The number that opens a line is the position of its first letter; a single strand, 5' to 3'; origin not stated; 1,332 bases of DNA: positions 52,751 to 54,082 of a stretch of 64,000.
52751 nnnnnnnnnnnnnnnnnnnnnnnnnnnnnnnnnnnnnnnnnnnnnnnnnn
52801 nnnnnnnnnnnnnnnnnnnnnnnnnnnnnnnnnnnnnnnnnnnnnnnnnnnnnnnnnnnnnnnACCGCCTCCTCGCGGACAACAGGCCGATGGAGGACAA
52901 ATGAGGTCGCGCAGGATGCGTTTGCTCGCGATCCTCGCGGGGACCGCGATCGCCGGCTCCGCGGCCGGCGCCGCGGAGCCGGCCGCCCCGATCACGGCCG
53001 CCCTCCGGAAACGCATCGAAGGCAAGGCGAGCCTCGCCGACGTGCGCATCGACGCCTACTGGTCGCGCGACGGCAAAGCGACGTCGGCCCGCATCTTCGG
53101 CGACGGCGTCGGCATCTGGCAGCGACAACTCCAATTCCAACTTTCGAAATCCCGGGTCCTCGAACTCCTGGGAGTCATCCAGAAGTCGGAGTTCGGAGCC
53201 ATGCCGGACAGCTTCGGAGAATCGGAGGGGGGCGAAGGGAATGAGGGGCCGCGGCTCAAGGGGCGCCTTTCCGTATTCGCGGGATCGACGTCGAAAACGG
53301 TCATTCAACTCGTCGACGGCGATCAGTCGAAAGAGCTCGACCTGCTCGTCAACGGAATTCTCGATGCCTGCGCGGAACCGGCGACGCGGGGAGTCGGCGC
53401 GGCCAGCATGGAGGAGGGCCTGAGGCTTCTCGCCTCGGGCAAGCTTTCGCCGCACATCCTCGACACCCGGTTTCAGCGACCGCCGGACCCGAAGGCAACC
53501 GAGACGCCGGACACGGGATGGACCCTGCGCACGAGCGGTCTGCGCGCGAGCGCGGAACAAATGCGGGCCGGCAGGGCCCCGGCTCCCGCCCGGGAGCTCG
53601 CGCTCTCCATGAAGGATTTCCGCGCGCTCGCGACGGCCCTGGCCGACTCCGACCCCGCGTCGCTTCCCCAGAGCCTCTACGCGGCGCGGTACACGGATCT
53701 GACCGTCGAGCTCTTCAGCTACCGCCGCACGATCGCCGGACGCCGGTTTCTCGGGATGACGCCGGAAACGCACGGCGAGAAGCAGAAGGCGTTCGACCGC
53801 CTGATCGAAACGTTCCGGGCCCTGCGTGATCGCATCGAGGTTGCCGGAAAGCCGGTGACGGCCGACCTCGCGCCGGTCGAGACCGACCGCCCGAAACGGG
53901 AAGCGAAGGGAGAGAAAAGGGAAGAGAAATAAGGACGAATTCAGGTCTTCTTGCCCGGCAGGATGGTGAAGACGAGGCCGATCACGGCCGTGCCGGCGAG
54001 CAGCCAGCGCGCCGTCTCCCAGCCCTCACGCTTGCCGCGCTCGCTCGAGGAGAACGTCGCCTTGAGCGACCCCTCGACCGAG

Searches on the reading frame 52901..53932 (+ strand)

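Call 24: search_protein_families(library=pfam, proteins=[window:52901-53932:+], max_evalue=0.001)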
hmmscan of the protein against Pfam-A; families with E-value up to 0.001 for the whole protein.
window:52901-53932:+ (343 aa): 0 families

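Call 79: search_protein_families(library=pfam, proteins=[window:52901-53932:+], max_evalue=1)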
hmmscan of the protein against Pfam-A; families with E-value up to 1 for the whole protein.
window:52901-53932:+ (343 aa): 1 family
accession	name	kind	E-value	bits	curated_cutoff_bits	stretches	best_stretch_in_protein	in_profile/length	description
PF21042.2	Stu2_CTS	-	0.0084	16.1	27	0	28-40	6-18/23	Stu2, C-terminal segment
